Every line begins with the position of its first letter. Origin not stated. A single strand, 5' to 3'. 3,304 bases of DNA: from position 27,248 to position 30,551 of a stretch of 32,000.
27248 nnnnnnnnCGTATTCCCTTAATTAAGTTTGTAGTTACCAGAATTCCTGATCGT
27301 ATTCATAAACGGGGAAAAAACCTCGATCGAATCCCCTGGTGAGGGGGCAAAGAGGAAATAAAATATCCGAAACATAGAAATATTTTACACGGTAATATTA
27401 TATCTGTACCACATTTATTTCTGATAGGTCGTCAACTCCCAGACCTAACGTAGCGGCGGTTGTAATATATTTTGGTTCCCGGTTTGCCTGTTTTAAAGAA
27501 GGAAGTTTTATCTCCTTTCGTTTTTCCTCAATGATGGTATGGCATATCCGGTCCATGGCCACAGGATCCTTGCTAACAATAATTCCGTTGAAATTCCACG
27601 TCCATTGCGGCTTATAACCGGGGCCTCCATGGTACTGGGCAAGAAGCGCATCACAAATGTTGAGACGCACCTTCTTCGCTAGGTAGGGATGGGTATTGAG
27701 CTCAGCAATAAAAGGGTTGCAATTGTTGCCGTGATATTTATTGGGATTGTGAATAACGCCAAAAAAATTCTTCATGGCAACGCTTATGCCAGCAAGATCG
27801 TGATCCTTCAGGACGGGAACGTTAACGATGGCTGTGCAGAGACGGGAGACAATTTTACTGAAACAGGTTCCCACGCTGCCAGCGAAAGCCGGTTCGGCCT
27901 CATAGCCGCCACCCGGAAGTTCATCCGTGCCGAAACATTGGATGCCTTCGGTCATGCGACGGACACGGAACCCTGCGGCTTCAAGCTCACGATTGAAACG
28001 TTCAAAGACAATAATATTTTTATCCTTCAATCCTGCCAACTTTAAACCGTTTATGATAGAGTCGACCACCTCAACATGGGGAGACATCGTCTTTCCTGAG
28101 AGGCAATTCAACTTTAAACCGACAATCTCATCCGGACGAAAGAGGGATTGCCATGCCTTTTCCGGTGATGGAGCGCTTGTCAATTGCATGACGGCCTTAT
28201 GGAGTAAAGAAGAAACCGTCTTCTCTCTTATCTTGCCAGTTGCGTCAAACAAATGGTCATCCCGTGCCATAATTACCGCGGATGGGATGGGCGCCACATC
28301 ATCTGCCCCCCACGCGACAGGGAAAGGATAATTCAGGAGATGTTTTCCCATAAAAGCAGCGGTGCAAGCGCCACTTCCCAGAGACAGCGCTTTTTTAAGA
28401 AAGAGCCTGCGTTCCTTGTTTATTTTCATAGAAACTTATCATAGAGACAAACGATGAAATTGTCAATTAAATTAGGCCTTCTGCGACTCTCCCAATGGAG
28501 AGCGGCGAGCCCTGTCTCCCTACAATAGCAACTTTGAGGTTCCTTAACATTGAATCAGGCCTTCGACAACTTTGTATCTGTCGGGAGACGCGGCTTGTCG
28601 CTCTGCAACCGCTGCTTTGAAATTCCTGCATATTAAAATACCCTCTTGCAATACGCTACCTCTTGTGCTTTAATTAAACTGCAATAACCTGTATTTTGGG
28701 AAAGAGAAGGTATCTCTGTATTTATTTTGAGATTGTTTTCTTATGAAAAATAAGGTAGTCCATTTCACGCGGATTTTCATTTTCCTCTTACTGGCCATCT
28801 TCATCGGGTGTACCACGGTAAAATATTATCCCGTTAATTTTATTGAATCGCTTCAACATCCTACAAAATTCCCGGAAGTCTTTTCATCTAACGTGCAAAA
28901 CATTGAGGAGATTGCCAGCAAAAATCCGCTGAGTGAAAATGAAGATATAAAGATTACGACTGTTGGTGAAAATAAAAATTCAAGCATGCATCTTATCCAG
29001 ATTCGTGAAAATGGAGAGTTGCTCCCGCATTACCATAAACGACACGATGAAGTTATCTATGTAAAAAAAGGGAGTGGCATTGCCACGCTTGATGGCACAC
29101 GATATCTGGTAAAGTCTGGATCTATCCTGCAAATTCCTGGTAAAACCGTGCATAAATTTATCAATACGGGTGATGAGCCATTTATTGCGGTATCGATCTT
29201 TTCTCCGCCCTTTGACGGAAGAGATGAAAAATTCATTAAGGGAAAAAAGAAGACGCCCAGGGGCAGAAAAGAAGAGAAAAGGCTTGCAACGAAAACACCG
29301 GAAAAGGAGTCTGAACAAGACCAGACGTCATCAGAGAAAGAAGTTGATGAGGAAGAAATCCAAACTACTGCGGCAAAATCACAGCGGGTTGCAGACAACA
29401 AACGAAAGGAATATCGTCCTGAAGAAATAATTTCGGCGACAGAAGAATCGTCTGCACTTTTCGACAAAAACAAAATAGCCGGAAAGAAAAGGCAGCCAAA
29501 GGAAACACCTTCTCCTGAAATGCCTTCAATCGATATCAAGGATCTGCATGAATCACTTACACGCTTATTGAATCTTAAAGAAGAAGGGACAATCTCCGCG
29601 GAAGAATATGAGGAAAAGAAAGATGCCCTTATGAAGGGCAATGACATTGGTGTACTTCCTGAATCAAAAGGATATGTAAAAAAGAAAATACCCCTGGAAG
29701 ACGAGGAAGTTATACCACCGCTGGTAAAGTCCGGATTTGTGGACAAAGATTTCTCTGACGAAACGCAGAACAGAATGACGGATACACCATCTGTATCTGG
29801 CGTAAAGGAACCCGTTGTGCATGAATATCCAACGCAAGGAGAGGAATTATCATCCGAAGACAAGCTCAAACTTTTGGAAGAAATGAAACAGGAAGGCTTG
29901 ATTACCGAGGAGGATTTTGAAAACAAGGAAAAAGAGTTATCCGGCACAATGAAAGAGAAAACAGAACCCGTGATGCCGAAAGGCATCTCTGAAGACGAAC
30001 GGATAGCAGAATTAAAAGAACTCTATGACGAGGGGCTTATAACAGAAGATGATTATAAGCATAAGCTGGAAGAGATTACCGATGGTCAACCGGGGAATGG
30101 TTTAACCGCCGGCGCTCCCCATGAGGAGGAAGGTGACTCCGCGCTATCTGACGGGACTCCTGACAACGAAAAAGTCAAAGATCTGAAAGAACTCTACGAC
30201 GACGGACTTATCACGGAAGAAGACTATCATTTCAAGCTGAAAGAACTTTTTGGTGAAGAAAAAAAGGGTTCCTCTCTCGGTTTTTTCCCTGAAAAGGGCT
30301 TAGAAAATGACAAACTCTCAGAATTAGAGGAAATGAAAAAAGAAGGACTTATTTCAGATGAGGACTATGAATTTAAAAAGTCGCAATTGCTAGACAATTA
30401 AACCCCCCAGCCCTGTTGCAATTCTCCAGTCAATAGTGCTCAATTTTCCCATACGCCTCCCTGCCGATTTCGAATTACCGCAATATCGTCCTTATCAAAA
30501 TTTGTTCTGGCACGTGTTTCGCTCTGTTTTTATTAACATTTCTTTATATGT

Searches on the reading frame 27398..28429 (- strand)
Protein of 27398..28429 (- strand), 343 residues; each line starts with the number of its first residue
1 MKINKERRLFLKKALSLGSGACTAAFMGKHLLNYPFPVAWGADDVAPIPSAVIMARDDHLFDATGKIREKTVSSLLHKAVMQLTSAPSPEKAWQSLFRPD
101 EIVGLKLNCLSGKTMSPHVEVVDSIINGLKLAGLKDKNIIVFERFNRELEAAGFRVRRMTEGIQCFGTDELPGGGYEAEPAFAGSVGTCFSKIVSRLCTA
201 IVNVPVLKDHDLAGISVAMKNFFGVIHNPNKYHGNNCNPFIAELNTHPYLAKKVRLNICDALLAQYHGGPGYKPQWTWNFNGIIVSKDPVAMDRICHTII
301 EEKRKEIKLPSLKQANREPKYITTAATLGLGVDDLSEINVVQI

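Call 56: search_protein_families(library=pfam, proteins=[window:27398-28429:-], max_evalue=0.001)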
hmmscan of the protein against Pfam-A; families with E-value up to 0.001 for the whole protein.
window:27398-28429:- (343 aa): 1 family
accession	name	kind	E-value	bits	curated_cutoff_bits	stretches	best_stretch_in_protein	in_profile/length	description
PF04015.17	DUF362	-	1.2e-19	71.6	24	1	103-296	1-198/200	Domain of unknown function (DUF362)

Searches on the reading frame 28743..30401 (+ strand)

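Call 56: search_protein_families(library=pfam, proteins=[window:28743-30401:+], max_evalue=0.001)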
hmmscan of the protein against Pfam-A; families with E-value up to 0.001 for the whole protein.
window:28743-30401:+ (552 aa): 6 families
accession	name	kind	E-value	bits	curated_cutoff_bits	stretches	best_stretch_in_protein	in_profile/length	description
PF09851.14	SHOCT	-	5.1e-23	80.6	27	3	419-445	1-27/28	Short C-terminal domain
PF07883.17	Cupin_2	-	1.4e-14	54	27.2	1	87-153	5-70/70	Cupin domain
PF05120.17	GvpG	-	1e-09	38.9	30.6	0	264-297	29-62/67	Gas vesicle protein G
PF00190.28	Cupin_1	-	1.3e-07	31.7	22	1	59-155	5-115/151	Cupin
PF20612.3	SHOCT_2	-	2.2e-05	25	24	0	375-394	16-35/53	SHOCT domain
PF02311.25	AraC_binding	-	7.7e-05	22.9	21.1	1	95-147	18-69/135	AraC-like ligand binding domain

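Call 85: search_protein_families(library=ncbifam, proteins=[window:28743-30401:+], max_evalue=0.01)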
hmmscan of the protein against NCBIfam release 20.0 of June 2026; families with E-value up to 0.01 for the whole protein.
window:28743-30401:+ (552 aa): 3 families
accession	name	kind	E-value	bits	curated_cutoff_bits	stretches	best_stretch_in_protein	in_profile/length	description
NF009806.0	PRK13290.1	subfamily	2.5e-06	27.5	128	1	73-164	28-118/130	ectoine synthase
NF045865.1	glide_MMOB4860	equivalog_domain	4.6e-05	23.9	55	0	523-552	118-147/150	MMOB4860 family gliding motility internal complex protein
NF010028.0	PRK13503.1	equivalog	0.0027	17.2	288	1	85-144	19-78/278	HTH-type transcriptional activator RhaS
